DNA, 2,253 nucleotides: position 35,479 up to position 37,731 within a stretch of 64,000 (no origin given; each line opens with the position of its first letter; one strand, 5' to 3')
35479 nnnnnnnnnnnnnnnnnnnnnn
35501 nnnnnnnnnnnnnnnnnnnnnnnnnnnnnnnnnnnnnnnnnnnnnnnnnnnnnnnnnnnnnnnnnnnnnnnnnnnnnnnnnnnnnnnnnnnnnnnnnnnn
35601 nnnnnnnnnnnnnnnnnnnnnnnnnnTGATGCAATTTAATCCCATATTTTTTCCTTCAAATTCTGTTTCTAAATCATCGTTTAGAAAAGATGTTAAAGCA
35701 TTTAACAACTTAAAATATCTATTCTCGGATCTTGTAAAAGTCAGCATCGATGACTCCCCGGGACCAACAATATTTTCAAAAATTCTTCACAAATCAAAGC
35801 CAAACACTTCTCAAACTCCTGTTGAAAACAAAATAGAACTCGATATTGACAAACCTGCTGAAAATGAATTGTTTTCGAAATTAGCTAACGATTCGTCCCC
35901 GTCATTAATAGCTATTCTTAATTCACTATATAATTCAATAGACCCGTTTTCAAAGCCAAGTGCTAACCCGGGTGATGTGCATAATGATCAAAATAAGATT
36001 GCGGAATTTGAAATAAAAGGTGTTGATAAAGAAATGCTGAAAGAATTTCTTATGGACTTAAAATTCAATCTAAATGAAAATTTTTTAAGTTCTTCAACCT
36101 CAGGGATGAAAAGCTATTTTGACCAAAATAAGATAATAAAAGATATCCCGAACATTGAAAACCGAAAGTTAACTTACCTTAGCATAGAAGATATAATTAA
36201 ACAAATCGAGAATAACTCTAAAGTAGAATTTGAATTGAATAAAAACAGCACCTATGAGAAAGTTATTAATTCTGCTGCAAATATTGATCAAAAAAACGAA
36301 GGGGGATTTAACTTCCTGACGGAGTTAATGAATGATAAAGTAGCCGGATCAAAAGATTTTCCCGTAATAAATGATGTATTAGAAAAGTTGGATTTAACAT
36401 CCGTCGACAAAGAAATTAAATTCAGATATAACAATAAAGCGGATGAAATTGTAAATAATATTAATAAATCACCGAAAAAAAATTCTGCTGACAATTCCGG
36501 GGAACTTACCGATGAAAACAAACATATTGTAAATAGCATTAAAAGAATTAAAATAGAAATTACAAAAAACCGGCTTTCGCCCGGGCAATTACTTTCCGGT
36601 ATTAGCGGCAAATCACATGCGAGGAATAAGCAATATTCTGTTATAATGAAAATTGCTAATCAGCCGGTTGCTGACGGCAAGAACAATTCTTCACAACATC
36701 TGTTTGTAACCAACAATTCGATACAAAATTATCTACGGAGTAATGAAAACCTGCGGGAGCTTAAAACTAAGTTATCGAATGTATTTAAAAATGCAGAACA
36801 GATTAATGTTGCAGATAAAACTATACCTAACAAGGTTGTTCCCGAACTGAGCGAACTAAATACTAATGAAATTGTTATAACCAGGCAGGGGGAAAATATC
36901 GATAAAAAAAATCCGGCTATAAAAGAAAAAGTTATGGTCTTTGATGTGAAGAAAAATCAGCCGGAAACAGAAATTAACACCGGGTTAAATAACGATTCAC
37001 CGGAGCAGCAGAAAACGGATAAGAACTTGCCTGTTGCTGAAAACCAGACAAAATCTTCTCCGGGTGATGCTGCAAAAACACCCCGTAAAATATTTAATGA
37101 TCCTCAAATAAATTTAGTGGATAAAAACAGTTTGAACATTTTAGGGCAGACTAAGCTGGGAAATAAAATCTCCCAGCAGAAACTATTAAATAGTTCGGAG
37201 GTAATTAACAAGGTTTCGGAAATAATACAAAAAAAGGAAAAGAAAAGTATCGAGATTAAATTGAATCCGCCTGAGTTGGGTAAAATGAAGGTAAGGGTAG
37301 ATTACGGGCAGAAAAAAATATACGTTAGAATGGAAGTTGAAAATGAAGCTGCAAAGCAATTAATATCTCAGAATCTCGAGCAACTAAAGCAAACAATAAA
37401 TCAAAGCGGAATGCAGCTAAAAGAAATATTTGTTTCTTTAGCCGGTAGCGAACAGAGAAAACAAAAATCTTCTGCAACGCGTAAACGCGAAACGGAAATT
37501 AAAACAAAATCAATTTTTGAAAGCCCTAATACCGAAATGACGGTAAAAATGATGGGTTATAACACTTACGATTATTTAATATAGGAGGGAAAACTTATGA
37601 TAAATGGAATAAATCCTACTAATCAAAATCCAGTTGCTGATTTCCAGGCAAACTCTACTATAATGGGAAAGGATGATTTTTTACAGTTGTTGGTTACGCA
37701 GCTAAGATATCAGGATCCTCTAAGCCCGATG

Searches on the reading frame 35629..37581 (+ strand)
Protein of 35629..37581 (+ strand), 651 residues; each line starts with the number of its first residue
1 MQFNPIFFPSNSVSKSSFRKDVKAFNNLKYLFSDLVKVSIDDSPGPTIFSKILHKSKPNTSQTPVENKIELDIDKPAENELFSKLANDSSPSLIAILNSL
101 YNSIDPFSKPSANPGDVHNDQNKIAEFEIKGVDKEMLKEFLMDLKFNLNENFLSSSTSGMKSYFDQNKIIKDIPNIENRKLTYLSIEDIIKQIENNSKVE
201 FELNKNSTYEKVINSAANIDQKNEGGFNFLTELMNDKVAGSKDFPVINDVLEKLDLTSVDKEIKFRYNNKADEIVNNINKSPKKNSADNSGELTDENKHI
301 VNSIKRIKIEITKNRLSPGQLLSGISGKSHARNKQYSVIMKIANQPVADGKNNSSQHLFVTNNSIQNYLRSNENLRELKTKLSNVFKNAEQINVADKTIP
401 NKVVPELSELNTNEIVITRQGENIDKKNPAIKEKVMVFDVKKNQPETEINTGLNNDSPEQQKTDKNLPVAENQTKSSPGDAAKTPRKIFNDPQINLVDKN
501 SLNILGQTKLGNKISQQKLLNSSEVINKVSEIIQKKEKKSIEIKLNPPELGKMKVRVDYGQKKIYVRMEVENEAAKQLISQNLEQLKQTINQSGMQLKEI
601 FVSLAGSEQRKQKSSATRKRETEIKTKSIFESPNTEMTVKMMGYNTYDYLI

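Call 11: find_encoding_contigs(protein=window:35629-37581:+, flank=10000, max_places=1)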
Protein window:35629-37581:+ (651 aa): 3 contigs read that carry it; 1 place shown.
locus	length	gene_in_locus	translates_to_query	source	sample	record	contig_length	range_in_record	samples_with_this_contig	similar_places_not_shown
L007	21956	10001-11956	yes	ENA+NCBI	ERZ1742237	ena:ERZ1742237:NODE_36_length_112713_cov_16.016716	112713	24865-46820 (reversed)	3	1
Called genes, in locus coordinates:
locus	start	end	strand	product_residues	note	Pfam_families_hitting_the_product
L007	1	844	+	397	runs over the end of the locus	PF00072:Response_reg, PF08668:HDOD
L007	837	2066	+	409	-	PF00072:Response_reg, PF13487:HD_5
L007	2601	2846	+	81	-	-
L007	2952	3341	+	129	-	-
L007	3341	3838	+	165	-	PF06429:Flg_bbr_C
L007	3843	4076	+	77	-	-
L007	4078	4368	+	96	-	PF02049:FliE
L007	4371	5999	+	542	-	PF01514:YscJ_FliF, PF08345:YscJ_FliF_C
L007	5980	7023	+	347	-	PF03448:MgtE_N (faint), PF14842:FliG_N, PF14841:FliG_M, PF14842:FliG_N, PF01706:FliG_C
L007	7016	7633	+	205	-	PF02108:FliH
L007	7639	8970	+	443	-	PF00006:ATP-synt_ab, PF18269:T3SS_ATPase_C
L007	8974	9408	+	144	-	PF02050:FliJ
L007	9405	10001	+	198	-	PF03448:MgtE_N (weak)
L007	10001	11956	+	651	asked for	PF09483:HpaP (faint), PF02120:Flg_hook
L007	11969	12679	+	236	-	PF03963:FlgD, PF13860:FlgD_ig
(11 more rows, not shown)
